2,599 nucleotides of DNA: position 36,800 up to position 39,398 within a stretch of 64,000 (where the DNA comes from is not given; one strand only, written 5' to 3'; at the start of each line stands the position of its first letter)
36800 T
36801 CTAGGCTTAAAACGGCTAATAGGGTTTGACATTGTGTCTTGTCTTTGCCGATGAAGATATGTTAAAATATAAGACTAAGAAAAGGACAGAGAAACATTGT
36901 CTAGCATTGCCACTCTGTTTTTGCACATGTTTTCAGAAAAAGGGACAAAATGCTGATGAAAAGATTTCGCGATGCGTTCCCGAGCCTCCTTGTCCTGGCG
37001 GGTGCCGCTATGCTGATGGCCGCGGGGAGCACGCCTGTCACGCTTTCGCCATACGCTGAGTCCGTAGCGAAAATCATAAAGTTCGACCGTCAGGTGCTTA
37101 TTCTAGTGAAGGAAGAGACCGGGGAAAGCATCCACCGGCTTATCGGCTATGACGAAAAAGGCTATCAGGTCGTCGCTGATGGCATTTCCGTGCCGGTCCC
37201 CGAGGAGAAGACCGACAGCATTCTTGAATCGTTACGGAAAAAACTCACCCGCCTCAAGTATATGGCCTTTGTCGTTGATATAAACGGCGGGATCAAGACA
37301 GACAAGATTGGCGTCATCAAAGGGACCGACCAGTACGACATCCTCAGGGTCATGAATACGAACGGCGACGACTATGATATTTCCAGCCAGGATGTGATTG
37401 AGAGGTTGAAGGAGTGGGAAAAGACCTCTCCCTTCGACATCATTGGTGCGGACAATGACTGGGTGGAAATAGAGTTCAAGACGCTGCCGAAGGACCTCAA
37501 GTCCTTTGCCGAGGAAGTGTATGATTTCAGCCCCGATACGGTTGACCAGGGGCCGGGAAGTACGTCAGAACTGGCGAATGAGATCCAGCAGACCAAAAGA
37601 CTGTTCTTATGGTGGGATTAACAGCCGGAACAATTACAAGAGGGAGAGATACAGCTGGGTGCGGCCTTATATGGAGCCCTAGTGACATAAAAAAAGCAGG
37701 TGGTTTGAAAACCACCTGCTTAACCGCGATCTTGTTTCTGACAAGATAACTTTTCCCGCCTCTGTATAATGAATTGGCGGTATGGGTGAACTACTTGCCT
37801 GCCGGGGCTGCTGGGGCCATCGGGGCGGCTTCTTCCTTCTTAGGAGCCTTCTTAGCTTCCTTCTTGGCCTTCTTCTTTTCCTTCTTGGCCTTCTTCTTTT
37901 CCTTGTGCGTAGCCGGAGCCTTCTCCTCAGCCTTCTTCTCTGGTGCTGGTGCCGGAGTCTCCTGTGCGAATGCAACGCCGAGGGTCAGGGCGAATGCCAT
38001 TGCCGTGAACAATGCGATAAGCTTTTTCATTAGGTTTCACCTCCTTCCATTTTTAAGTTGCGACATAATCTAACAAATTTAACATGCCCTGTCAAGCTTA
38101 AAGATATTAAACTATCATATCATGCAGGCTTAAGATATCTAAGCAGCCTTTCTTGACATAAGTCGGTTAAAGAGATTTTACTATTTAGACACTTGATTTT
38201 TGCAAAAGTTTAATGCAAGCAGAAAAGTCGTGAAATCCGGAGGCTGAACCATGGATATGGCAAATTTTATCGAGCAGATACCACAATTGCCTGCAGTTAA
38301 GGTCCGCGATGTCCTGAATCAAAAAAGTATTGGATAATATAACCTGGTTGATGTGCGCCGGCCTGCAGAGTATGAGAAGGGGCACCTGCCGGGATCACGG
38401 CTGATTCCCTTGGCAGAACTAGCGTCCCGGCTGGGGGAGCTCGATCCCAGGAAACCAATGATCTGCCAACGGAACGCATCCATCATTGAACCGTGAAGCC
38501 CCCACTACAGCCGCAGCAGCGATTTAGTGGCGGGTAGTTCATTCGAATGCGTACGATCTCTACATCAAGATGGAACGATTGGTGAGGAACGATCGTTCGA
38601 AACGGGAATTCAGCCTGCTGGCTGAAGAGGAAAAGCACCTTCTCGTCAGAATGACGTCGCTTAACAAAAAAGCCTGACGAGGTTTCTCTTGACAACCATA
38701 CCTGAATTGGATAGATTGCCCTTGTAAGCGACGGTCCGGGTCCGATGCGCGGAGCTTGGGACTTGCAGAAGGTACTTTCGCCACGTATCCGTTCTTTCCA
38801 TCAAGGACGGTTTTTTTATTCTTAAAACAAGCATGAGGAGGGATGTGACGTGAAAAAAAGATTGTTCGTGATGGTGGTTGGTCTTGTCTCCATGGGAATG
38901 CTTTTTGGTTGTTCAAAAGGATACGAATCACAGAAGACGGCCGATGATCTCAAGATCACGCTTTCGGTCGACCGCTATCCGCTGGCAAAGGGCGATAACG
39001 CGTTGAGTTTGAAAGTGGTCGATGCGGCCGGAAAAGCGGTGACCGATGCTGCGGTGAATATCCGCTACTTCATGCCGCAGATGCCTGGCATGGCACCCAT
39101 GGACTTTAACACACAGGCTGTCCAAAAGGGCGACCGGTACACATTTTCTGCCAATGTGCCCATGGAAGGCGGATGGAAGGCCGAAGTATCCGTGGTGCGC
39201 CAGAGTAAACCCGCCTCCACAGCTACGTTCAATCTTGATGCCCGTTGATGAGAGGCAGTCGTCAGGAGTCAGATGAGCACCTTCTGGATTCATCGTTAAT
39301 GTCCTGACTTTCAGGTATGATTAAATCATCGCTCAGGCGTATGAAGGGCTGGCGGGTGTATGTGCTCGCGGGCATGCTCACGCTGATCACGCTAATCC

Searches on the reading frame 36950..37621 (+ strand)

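Call 3: search_protein_families(library=pfam, proteins=[window:36950-37621:+], max_evalue=0.01)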
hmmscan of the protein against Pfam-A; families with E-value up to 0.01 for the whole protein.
window:36950-37621:+ (223 aa): 1 family
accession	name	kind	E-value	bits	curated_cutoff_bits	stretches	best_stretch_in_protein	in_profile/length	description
PF14062.11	DUF4253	-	2.2e-26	92.5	27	1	120-223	2-109/109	Domain of unknown function (DUF4253)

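Call 4: search_protein_families(library=ncbifam, proteins=[window:36950-37621:+], max_evalue=0.01)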
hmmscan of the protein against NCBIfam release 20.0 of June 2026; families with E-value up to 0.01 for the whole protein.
window:36950-37621:+ (223 aa): 0 families

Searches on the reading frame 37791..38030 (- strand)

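Call 53: search_protein_families(library=pfam, proteins=[window:37791-38030:-], max_evalue=1)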
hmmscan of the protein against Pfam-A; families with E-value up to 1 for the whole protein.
window:37791-38030:- (79 aa): 18 families
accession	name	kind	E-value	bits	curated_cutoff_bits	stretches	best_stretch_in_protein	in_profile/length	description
PF05501.16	DUF755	-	0.0098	16.6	29.1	1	28-66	64-100/122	Domain of unknown function (DUF755)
PF06284.16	Cytomega_UL84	-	0.018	14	25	1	12-66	130-183/586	Cytomegalovirus UL84 protein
PF00083.30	Sugar_tr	-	0.023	14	22.3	1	4-67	173-236/452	Sugar (and other) transporter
PF21203.3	ECM10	-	0.033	15.6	23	1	18-65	30-77/98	ER membrane protein complex subunit 10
PF20380.3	DUF6675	-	0.076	12.6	27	1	1-62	1-54/254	Family of unknown function (DUF6675)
PF11382.13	MctB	-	0.08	13.1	25.6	1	4-65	7-68/306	Copper transport outer membrane protein, MctB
PF20130.4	DUF6520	-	0.087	13.6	25.4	1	1-30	1-30/83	Family of unknown function (DUF6520)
PF06459.17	RR_TM4-6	-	0.15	12.3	25.1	1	27-66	83-150/277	Ryanodine Receptor TM 4-6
PF24664.1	Monjiviricetes_fusion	-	0.18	10.1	27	1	5-65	585-643/653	Viral fusion glycoprotein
PF12569.14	NatA_aux_su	-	0.19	11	33.3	1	30-67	394-432/515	N-terminal acetyltransferase A, auxiliary subunit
PF08229.16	SHR3_chaperone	-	0.25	10.8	25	1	11-61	138-187/188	ER membrane protein SH3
PF10500.14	SR-25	-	0.29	11.1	40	1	32-73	88-129/226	Nuclear RNA-splicing-associated protein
PF19558.4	DUF6080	-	0.36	9.8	27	1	3-67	224-288/447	Family of unknown function (DUF6080)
PF03137.26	OATP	-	0.36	9.5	25.8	1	5-59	221-279/545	Organic Anion Transporter Polypeptide (OATP) family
PF14721.12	AIF_C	-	0.56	11.1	25.9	1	16-65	40-88/130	Apoptosis-inducing factor, mitochondrion-associated, C-term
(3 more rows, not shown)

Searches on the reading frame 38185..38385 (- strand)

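Call 53: search_protein_families(library=pfam, proteins=[window:38185-38385:-], max_evalue=1)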
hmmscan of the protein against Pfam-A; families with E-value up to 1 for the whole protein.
window:38185-38385:- (66 aa): 1 family
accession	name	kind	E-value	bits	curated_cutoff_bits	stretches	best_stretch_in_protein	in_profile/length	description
PF13308.11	YARHG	-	0.15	12.5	27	1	18-46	10-38/85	YARHG domain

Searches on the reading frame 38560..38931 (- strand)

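Call 53: search_protein_families(library=pfam, proteins=[window:38560-38931:-], max_evalue=1)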
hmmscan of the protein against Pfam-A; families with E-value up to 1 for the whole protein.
window:38560-38931:- (123 aa): 2 families
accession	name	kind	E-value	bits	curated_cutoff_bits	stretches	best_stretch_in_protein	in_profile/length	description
PF19442.4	CRIM1_C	-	0.032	14.7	27.2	1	34-72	74-112/130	Cysteine-rich motor neuron 1 protein C-terminal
PF22286.2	RHG20_PH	-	0.065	13.9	27.7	1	72-110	5-43/93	Rho GTPase-activating protein 20, PH domain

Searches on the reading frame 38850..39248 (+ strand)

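Call 53: search_protein_families(library=pfam, proteins=[window:38850-39248:+], max_evalue=1)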
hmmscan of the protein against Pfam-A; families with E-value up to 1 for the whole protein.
window:38850-39248:+ (132 aa): 4 families
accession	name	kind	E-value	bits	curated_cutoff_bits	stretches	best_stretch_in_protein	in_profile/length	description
PF13115.11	YtkA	-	1.6e-19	70.8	25.9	1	29-113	2-84/85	YtkA-like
PF05751.16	FixH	-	5.3e-05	23.7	23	1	26-119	54-140/150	FixH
PF24107.1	DUF7382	-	0.0024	18.1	27.4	1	47-72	17-42/65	Domain of unknown function (DUF7382)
PF09136.16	Glucodextran_B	-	0.047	14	27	0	42-66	51-75/83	Glucodextranase, domain B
